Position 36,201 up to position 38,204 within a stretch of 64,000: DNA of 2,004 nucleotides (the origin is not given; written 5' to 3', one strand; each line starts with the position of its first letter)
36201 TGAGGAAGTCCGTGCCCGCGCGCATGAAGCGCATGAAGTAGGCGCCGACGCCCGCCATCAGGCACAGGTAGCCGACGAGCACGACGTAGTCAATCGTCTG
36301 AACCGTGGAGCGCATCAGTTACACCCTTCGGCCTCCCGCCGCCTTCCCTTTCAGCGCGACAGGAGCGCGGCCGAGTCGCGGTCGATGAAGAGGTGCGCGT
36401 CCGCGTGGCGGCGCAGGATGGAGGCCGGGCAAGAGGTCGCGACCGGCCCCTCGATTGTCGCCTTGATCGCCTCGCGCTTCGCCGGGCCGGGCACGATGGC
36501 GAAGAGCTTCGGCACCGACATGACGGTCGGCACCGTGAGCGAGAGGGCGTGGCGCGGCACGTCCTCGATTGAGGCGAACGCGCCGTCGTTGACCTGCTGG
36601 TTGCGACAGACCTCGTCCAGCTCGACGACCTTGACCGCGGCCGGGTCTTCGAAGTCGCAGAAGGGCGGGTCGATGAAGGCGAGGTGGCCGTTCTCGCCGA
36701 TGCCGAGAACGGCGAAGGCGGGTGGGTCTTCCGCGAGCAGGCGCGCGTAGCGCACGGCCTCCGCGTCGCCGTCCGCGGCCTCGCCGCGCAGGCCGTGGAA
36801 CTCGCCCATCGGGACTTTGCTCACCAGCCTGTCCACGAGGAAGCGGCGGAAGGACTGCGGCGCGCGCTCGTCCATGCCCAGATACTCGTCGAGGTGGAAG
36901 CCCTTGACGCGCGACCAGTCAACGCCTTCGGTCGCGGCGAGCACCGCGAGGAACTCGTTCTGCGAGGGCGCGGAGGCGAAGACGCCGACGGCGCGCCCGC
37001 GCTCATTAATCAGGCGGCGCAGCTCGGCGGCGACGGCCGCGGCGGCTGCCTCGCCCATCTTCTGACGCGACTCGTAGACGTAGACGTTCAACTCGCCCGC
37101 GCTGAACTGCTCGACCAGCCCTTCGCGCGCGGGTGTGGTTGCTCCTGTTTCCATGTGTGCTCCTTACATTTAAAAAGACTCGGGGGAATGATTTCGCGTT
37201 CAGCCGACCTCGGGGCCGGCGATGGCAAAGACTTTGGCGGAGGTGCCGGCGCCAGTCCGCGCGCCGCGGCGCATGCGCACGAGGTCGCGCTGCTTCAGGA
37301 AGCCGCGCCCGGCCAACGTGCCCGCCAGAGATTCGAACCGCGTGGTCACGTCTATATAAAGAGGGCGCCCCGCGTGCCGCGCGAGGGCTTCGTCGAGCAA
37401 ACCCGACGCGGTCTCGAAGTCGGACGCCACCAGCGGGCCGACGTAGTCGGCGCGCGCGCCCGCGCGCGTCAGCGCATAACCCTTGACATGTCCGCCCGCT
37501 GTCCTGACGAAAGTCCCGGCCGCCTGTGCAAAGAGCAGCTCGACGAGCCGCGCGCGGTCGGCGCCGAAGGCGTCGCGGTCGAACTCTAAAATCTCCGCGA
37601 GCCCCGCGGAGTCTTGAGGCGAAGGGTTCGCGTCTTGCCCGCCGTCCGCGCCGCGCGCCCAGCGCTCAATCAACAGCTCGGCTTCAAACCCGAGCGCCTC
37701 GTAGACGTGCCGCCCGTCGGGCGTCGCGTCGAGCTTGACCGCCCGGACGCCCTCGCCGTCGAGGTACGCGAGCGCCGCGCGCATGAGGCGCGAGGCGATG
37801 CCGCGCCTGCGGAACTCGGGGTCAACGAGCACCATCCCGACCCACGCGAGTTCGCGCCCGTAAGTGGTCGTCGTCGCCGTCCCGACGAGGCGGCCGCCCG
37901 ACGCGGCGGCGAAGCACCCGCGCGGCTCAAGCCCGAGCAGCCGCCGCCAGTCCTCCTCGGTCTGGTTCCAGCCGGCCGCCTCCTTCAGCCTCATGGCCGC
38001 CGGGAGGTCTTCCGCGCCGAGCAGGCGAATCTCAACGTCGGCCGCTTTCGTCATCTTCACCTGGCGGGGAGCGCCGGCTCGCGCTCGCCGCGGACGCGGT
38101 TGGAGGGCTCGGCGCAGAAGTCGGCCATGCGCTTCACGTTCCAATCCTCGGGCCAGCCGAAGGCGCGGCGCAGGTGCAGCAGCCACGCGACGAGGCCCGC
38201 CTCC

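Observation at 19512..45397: Sixteen-gene, roughly 26-kb co-directional operon built mostly from uncharacterised enzyme families (main candidate for an undescribed catabolic system)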

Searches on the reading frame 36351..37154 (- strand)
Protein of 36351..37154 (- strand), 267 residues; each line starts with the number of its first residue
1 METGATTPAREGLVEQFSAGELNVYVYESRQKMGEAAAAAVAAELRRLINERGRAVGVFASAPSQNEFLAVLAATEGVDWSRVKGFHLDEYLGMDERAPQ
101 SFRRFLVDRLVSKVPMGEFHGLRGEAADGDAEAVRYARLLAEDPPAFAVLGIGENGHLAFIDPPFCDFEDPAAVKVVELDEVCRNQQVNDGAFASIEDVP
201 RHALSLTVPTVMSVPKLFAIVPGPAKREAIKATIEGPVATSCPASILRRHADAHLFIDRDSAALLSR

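Call 4: search_protein_families(library=pfam, proteins=[window:36351-37154:-], max_evalue=0.01)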
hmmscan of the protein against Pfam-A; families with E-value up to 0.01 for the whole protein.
window:36351-37154:- (267 aa): 1 family
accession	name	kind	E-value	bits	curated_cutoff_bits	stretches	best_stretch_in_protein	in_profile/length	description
PF01182.26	Glucosamine_iso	-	1.1e-15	58.6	27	1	29-250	2-219/225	Glucosamine-6-phosphate isomerases/6-phosphogluconolactonase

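Call 6: search_protein_families(library=ncbifam, proteins=[window:36351-37154:-], max_evalue=0.001)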
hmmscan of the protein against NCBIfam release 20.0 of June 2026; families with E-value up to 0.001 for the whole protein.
window:36351-37154:- (267 aa): 8 families
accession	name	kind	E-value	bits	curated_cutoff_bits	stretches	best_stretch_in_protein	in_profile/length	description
NF001684.0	PRK00443.1-4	subfamily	1.9e-35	122.6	326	1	24-265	3-241/260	glucosamine-6-phosphate deaminase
TIGR00502.1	nagB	equivalog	1e-31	110.2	236.9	1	30-265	9-247/259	glucosamine-6-phosphate deaminase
NF001682.0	PRK00443.1-1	equivalog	2.2e-29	102.7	528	1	76-266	50-235/262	glucosamine-6-phosphate deaminase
NF002557.0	PRK02122.1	subfamily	5.9e-27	94.1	384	1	15-267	22-277/653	glucosamine-6-phosphate deaminase-like protein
NF001685.0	PRK00443.1-5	equivalog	1.5e-16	60.5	513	1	76-262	59-244/266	glucosamine-6-phosphate deaminase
NF007291.0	PRK09762.1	equivalog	9.4e-15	54.8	271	1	27-258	9-234/236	galactosamine-6-phosphate isomerase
TIGR01198.1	pgl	equivalog_domain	9.4e-14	51.5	124.45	1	26-262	1-231/234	6-phosphogluconolactonase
NF009022.0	PRK12358.1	equivalog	1.7e-12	47.4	247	1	148-265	122-237/239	glucosamine-6-phosphate deaminase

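Call 28: search_solved_structures(query=window:36351-37154:-, max_evalue=0.001)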
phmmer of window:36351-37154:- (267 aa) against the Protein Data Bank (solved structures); distinct sequences matched with E-value up to 0.001: 19.
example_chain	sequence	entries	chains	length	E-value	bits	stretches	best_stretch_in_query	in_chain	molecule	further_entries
2bkv_A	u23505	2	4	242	1.4e-26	96.7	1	57-264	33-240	GLUCOSAMINE-6-PHOSPHATE DEAMINASE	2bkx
2ri0_A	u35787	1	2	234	5.4e-23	84.9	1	77-262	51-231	Glucosamine-6-phosphate deaminase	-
2ri1_A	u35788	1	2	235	5.4e-23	84.9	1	77-262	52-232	Glucosamine-6-phosphate deaminase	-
5hj5_A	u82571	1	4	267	1.3e-16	64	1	75-262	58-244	Glucosamine-6-phosphate deaminase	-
4r7t_A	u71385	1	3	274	1.4e-16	63.9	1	75-262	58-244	Glucosamine-6-phosphate deaminase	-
7lqm_A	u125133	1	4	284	3.4e-16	62.6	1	72-260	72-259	Glucosamine-6-phosphate deaminase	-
3hn6_A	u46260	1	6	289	2.6e-15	59.7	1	70-261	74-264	Glucosamine-6-phosphate deaminase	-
1jt9_A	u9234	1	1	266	4.5e-15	58.9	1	76-262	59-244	Glucosamine-6-Phosphate deaminase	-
1cd5_A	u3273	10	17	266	7.3e-15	58.3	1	76-262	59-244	PROTEIN (GLUCOSAMINE 6-PHOSPHATE DEAMINASE) | GLUCOSAMINE 6-PHOSPHATE DEAMINASE | GLUCOSAMINE-6-PHOSPHATE DEAMINASE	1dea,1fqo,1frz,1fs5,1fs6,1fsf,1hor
7lqn_A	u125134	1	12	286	1.2e-13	54.3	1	76-258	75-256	Glucosamine-6-phosphate deaminase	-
1ne7_A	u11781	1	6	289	2.4e-13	53.3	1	79-261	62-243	Glucosamine-6-phosphate isomerase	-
6nbg_A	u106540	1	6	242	3.5e-10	42.9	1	146-265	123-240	Glucosamine-6-phosphate deaminase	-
3ico_A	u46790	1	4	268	2.9e-08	36.7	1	36-265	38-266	6-phosphogluconolactonase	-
4tm7_A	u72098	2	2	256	1e-06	31.6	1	17-246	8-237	6-phosphogluconolactonase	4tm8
3oc6_A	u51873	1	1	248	3.7e-06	29.7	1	40-246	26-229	6-phosphogluconolactonase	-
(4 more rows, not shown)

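Call 52: search_solved_structures(query=window:36351-37154:-, max_evalue=1e-14, show_alignments=5)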
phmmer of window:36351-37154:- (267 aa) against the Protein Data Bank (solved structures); distinct sequences matched with E-value up to 1e-14: 9.
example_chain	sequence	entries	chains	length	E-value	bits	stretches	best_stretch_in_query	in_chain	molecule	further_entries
2bkv_A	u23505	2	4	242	1.4e-26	96.7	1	57-264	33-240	GLUCOSAMINE-6-PHOSPHATE DEAMINASE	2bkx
2ri0_A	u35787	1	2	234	5.4e-23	84.9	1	77-262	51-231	Glucosamine-6-phosphate deaminase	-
2ri1_A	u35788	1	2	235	5.4e-23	84.9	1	77-262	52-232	Glucosamine-6-phosphate deaminase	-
5hj5_A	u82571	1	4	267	1.3e-16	64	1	75-262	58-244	Glucosamine-6-phosphate deaminase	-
4r7t_A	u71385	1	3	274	1.4e-16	63.9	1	75-262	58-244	Glucosamine-6-phosphate deaminase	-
7lqm_A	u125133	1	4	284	3.4e-16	62.6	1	72-260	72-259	Glucosamine-6-phosphate deaminase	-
3hn6_A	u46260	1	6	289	2.6e-15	59.7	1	70-261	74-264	Glucosamine-6-phosphate deaminase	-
1jt9_A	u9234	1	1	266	4.5e-15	58.9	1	76-262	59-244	Glucosamine-6-Phosphate deaminase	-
1cd5_A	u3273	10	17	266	7.3e-15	58.3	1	76-262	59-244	PROTEIN (GLUCOSAMINE 6-PHOSPHATE DEAMINASE) | GLUCOSAMINE 6-PHOSPHATE DEAMINASE | GLUCOSAMINE-6-PHOSPHATE DEAMINASE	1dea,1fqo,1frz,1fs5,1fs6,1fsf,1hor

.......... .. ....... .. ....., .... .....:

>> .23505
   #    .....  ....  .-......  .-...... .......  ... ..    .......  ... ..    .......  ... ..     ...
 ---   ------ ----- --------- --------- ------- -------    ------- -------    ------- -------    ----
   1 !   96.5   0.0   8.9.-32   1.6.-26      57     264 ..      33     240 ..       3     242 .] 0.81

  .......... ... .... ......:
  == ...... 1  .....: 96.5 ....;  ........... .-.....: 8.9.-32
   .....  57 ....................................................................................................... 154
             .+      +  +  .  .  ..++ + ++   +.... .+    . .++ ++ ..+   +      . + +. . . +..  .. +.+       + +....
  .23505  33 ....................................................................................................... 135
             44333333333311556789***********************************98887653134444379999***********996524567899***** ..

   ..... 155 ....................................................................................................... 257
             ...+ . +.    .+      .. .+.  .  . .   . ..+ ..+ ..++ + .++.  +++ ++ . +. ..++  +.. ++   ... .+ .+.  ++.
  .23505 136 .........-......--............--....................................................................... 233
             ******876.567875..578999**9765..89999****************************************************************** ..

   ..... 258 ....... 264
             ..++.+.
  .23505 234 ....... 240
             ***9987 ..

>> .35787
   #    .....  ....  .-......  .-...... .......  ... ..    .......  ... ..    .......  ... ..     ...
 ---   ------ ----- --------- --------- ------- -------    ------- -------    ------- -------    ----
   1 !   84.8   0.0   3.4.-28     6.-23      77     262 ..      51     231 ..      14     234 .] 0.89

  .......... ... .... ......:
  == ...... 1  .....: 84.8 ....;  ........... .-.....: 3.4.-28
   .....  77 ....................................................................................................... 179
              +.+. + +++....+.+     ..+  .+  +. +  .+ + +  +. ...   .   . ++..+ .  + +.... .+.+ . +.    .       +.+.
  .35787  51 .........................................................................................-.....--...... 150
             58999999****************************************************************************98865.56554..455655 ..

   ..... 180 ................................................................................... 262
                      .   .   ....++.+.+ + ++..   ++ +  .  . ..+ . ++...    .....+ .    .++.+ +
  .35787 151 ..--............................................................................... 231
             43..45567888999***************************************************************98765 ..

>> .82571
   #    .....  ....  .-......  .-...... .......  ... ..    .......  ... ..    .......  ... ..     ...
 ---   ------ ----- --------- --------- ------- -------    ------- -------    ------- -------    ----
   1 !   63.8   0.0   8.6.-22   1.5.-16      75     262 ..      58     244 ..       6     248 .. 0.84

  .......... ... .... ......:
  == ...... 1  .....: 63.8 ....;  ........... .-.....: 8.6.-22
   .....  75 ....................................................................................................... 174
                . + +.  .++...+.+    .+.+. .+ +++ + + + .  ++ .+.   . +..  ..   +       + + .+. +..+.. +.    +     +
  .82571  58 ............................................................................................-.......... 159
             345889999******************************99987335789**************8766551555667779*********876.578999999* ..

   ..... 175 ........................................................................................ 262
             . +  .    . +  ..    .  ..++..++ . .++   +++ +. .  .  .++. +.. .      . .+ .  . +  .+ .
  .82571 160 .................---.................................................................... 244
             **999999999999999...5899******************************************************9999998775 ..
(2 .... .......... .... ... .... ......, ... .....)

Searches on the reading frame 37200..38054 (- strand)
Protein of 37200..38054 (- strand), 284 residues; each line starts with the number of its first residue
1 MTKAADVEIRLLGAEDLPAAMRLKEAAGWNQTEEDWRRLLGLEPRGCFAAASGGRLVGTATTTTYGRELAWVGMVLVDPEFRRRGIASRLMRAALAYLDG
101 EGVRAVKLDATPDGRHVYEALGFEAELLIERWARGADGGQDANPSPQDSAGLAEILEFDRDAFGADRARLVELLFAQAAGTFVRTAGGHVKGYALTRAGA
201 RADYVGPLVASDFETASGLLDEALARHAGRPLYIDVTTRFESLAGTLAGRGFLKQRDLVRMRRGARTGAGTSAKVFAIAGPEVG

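Call 4: search_protein_families(library=pfam, proteins=[window:37200-38054:-], max_evalue=0.01)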
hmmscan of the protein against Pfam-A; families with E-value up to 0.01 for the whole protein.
window:37200-38054:- (284 aa): 7 families
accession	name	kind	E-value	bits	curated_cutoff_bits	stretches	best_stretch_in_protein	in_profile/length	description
PF18014.7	Acetyltransf_18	-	2.6e-19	69.6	22.7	1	155-276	1-123/124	Acetyltransferase (GNAT) domain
PF00583.31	Acetyltransf_1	-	5.4e-17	62.6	20.7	1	32-123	17-116/116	Acetyltransferase (GNAT) family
PF13508.13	Acetyltransf_7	-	2.9e-13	50.4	27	1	46-124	4-83/84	Acetyltransferase (GNAT) domain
PF13673.13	Acetyltransf_10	-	2.5e-12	47.3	23.6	1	35-125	21-109/128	Acetyltransferase (GNAT) domain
PF13527.13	Acetyltransf_9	-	2e-09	38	25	1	8-124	1-125/127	Acetyltransferase (GNAT) domain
PF08445.16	FR47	-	1e-05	25.9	22.1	1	68-126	20-80/86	FR47-like protein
PF14542.12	Acetyltransf_CG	-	3.4e-05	24.3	30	1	74-106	29-61/80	GCN5-related N-acetyl-transferase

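Call 6: search_protein_families(library=ncbifam, proteins=[window:37200-38054:-], max_evalue=0.001)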
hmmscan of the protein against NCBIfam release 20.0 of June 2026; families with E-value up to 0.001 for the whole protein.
window:37200-38054:- (284 aa): 6 families
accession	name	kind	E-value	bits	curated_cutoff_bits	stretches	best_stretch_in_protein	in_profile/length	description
NF002959.0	PRK03624.1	equivalog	2.1e-10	40.5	124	1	3-126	3-132/147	GNAT family acetyltransferase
NF002367.0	PRK01346.1-4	subfamily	2.3e-06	26.9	259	1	6-107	4-115/411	hypothetical protein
TIGR01575.1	rimI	equivalog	1.3e-05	25.4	86.4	1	32-127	19-116/132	ribosomal protein S18-alanine N-acetyltransferase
NF000140.3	AAC_6p_Salmo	exception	0.00019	21.7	270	0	70-125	76-134/145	cryptic aminoglycoside N-acetyltransferase AAC(6')-Iy/Iaa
TIGR03448.1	mycothiol_MshD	equivalog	0.00025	20.5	163.1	1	42-124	196-286/294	mycothiol synthase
NF049894.1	CG3035_N_ac_Glu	equivalog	0.00031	20.1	280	1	48-124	208-290/300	N-acetylglutamate synthase, CG3035 family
